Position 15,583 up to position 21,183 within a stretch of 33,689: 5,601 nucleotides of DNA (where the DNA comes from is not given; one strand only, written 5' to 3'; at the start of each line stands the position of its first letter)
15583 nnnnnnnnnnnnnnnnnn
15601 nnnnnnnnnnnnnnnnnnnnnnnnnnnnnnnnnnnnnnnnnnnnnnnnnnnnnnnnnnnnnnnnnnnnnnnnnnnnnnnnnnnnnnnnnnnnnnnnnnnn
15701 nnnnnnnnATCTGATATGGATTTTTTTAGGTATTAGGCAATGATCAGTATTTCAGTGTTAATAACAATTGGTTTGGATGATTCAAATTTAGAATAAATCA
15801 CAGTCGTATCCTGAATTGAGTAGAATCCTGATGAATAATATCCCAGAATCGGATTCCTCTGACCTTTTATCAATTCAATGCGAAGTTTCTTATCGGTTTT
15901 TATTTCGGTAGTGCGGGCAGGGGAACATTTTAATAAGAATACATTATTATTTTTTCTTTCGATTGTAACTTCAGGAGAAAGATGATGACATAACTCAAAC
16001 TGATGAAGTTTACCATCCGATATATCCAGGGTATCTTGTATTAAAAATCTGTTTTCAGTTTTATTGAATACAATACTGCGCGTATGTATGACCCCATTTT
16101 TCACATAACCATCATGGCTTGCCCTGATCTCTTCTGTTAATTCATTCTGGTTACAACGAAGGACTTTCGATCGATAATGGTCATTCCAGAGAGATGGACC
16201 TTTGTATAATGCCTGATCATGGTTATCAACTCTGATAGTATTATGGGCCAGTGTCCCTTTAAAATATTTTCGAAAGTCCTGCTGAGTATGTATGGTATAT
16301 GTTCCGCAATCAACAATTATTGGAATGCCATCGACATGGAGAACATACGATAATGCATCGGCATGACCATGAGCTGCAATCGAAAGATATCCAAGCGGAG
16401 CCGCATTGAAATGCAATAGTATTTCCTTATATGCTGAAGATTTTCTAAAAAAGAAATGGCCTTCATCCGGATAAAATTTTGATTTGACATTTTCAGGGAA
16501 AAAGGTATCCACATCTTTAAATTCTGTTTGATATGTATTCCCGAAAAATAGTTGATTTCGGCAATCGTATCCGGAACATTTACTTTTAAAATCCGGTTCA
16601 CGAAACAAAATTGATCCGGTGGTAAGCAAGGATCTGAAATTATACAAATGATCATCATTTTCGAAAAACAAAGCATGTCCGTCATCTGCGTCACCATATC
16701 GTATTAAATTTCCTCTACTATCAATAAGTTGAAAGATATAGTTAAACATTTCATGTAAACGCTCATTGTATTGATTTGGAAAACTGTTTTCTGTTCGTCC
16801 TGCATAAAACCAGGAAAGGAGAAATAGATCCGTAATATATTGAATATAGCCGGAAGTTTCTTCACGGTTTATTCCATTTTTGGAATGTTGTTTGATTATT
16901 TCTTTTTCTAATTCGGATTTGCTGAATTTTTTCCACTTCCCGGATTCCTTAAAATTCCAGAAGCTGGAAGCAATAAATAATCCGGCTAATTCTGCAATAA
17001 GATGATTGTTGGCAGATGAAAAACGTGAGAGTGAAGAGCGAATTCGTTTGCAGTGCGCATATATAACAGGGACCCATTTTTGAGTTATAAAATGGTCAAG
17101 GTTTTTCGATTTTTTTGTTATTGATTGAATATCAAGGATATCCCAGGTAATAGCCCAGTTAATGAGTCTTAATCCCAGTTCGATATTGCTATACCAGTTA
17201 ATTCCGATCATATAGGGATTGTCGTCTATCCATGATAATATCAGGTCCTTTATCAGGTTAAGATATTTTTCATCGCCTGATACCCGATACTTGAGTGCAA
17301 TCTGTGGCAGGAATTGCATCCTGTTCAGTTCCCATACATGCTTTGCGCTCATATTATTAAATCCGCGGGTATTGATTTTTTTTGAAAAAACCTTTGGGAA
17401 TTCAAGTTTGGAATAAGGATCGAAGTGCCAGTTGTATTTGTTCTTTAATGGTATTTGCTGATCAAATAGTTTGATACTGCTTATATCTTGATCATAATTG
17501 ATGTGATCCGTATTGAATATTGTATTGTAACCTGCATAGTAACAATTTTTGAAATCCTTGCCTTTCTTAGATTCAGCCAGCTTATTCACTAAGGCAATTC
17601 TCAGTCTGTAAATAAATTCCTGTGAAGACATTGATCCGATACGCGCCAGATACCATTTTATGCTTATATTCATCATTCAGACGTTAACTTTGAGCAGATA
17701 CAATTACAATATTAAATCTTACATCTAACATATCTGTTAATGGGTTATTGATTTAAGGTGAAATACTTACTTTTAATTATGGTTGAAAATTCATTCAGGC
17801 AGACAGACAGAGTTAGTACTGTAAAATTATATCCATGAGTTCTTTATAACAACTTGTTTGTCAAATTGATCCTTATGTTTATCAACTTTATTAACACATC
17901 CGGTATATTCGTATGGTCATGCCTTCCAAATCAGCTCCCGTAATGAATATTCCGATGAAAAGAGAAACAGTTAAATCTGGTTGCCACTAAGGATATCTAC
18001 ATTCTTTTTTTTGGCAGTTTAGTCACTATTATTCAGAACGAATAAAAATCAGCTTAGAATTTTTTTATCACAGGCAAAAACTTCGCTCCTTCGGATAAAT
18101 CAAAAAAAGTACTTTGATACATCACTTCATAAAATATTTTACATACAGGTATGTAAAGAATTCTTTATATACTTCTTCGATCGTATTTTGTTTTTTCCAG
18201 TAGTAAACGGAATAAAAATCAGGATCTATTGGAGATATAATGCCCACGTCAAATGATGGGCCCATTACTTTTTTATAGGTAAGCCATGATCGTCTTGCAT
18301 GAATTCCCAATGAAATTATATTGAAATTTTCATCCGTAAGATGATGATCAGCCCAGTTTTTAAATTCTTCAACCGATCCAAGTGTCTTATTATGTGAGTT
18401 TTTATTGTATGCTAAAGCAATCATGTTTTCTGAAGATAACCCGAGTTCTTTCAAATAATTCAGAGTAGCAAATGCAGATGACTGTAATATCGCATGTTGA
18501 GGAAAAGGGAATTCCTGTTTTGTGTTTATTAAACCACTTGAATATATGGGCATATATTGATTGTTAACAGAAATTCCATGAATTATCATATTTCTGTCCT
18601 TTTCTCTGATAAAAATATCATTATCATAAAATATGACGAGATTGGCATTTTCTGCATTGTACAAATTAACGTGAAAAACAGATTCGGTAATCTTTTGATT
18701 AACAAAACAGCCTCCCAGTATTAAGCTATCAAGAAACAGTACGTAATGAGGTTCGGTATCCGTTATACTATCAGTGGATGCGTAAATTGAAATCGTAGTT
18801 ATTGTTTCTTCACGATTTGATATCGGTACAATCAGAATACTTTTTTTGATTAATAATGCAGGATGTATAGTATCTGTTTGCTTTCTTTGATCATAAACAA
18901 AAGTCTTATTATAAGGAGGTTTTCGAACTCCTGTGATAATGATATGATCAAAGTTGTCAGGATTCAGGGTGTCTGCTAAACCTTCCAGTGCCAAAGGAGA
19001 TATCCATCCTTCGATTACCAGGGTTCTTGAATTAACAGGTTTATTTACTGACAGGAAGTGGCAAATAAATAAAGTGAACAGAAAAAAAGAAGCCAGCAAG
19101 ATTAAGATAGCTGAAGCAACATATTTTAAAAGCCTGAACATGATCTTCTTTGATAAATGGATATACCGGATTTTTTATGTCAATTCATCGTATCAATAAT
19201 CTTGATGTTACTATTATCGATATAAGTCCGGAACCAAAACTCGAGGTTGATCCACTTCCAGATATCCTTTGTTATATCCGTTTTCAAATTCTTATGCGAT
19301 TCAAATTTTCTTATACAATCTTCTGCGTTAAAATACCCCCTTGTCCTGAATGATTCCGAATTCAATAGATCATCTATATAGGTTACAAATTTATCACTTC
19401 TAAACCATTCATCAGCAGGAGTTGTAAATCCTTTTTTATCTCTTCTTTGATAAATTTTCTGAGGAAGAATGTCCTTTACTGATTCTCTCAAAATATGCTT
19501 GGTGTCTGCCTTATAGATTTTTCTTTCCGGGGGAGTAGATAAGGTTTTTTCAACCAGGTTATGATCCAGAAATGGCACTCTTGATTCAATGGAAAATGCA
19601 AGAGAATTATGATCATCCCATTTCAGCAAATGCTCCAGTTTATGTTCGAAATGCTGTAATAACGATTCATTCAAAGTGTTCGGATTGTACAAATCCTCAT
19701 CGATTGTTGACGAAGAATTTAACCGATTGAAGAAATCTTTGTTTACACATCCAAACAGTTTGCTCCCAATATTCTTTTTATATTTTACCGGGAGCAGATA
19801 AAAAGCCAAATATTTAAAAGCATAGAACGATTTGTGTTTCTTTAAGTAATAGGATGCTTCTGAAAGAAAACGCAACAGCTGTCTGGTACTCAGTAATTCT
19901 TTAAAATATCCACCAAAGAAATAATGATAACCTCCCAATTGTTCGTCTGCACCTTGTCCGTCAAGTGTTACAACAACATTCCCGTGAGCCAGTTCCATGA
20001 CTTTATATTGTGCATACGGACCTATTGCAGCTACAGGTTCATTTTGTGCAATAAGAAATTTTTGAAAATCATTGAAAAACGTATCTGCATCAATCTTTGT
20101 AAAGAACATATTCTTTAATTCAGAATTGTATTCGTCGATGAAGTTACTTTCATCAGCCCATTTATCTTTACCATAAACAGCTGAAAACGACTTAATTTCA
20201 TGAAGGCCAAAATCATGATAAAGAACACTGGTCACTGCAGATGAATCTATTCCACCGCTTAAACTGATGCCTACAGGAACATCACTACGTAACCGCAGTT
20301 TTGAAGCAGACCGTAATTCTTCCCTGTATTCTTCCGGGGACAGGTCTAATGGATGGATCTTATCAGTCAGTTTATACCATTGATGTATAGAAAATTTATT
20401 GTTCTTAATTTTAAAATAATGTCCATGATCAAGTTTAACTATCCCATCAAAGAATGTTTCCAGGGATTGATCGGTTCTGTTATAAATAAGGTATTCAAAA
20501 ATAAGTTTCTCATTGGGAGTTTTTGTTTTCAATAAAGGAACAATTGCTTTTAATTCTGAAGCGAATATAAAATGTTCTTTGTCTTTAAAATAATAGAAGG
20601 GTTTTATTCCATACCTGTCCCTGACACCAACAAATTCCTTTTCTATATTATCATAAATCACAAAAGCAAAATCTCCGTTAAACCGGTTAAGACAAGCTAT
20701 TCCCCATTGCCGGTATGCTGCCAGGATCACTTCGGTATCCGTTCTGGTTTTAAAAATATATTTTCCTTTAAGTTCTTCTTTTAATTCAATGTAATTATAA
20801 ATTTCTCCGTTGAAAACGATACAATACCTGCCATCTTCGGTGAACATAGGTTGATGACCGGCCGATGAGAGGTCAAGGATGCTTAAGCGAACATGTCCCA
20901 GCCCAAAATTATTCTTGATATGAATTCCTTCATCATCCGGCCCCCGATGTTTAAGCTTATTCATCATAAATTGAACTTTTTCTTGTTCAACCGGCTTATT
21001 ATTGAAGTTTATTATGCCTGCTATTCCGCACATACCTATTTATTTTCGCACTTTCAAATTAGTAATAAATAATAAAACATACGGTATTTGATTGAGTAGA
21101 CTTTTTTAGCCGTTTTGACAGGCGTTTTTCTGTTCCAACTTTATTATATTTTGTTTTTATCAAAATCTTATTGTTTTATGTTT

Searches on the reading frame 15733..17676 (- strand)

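Call 4: search_protein_families(library=pfam, proteins=[window:15733-17676:-], max_evalue=0.001)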
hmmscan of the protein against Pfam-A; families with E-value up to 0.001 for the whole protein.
window:15733-17676:- (647 aa): 2 families
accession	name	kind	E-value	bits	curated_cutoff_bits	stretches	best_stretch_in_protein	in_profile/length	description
PF07940.18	Hepar_II_III_C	-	1e-38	133.6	24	1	398-583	5-184/237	Heparinase II/III-like, C-terminal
PF16889.11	Hepar_II_III_N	-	1.7e-18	67.5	22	1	82-330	85-313/340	Heparinase II/III N-terminus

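Call 6: search_protein_families(library=ncbifam, proteins=[window:15733-17676:-], max_evalue=0.01)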
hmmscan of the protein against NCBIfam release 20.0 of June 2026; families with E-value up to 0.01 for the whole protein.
window:15733-17676:- (647 aa): 3 families
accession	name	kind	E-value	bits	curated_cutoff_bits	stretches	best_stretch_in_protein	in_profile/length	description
NF045573.1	Hepsulflyase_CFB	equivalog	1e-10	40.6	700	1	61-315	73-326/651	heparin-sulfate lyase HepC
NF045572.1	Hepsulflyase_bctds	equivalog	2.1e-10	39.9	600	1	108-579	149-602/706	heparin-sulfate lyase HepC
NF041210.1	his_kin_PieS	equivalog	0.0031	16.6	850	1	38-144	59-167/474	two component system sensor histidine kinase PieS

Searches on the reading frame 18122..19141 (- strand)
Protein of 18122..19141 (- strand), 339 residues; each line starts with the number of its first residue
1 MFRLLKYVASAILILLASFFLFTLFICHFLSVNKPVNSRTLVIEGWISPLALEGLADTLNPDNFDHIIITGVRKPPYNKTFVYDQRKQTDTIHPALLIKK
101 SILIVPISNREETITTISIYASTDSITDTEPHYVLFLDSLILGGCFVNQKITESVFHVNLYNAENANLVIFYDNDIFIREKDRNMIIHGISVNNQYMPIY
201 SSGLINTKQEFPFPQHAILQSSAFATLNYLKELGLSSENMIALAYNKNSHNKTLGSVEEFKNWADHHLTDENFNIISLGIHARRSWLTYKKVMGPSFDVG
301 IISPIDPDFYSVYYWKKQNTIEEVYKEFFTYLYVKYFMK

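Call 4: search_protein_families(library=pfam, proteins=[window:18122-19141:-], max_evalue=0.001)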
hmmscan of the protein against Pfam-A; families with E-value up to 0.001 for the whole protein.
window:18122-19141:- (339 aa): 1 family
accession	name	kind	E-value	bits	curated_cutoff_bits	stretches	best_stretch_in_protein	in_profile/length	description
PF16841.11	CBM60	-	1.7e-05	25.7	28.2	1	116-195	1-79/91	Ca-dependent carbohydrate-binding module xylan-binding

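Call 6: search_protein_families(library=ncbifam, proteins=[window:18122-19141:-], max_evalue=0.01)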
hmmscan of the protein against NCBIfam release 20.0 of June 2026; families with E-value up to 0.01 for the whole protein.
window:18122-19141:- (339 aa): 0 families

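Call 42: search_protein_families(library=pfam, proteins=[window:18122-19141:-], max_evalue=0.001)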
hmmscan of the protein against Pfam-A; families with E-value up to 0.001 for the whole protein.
window:18122-19141:- (339 aa): 1 family
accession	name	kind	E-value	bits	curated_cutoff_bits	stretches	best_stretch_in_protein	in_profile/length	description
PF16841.11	CBM60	-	1.7e-05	25.7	28.2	1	116-195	1-79/91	Ca-dependent carbohydrate-binding module xylan-binding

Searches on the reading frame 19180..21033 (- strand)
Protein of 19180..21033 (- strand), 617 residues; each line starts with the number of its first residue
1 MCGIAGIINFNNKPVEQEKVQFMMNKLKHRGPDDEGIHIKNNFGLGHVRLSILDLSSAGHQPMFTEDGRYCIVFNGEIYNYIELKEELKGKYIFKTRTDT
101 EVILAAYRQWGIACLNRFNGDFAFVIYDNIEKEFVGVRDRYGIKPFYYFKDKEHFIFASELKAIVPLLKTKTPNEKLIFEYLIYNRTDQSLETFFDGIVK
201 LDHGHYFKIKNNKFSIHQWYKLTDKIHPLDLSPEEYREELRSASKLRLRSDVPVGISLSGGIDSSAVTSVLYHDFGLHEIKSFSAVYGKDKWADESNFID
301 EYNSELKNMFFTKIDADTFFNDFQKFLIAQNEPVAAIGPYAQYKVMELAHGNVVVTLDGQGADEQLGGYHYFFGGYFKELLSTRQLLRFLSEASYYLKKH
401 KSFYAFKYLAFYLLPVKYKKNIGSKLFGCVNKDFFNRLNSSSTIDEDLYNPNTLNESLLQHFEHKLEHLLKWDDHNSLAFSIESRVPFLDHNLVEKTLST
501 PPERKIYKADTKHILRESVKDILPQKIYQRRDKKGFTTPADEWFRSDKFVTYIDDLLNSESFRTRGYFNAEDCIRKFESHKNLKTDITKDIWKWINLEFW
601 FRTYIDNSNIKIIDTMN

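Call 4: search_protein_families(library=pfam, proteins=[window:19180-21033:-], max_evalue=0.001)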
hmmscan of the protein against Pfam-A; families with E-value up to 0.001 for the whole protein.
window:19180-21033:- (617 aa): 4 families
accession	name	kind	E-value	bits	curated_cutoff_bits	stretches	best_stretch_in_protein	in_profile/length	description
PF00733.27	Asn_synthase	-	3.4e-60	205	21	1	235-602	1-354/354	Asparagine synthase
PF13537.11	GATase_7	-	6.3e-45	152.6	25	1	47-165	1-122/123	Glutamine amidotransferase domain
PF13522.11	GATase_6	-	2.9e-42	144.2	27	1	32-160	1-130/130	Glutamine amidotransferase domain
PF12481.13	DUF3700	-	1.3e-05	25.2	27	1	56-161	64-172/228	Aluminium induced protein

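Call 88: search_protein_families(library=ncbifam, proteins=[window:19180-21033:-], max_evalue=0.00001)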
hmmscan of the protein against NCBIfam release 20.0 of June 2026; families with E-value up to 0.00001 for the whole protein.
window:19180-21033:- (617 aa): 9 families
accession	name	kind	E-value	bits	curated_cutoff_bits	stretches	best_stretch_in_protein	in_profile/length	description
TIGR01536.1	asn_synth_AEB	equivalog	1.9e-131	439.6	267.1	1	2-536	1-517/517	asparagine synthase (glutamine-hydrolyzing)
TIGR03108.1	eps_aminotran_1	hypoth_equivalog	2.8e-104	350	816.9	2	1-371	1-376/628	XrtA/PEP-CTERM system amidotransferase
TIGR03104.1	trio_amidotrans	equivalog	4.4e-96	322.4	570.1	1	1-603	1-588/589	N-acetylglutaminylglutamine amidotransferase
NF033535.1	lass_lactam_cya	exception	7.4e-95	318.9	525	2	1-402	1-408/668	lasso peptide isopeptide bond-forming cyclase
NF006949.0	PRK09431.1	equivalog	5.4e-82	276.1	499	3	1-170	1-171/554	asparagine synthase B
NF033561.1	macrolact_Ik_Al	subfamily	4.4e-19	68.5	300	2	116-270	77-230/561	albusnodin/ikarugamycin family macrolactam cyclase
TIGR01134.1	purF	equivalog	5.6e-13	49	350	1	39-167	62-201/432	amidophosphoribosyltransferase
NF001484.0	PRK00331.1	subfamily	3.7e-10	38.8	381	1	5-166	32-200/601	isomerizing glutamine--fructose-6-phosphate transaminase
TIGR01135.1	glmS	equivalog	6.3e-09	34.9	418.05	1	6-166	32-199/607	glutamine--fructose-6-phosphate transaminase (isomerizing)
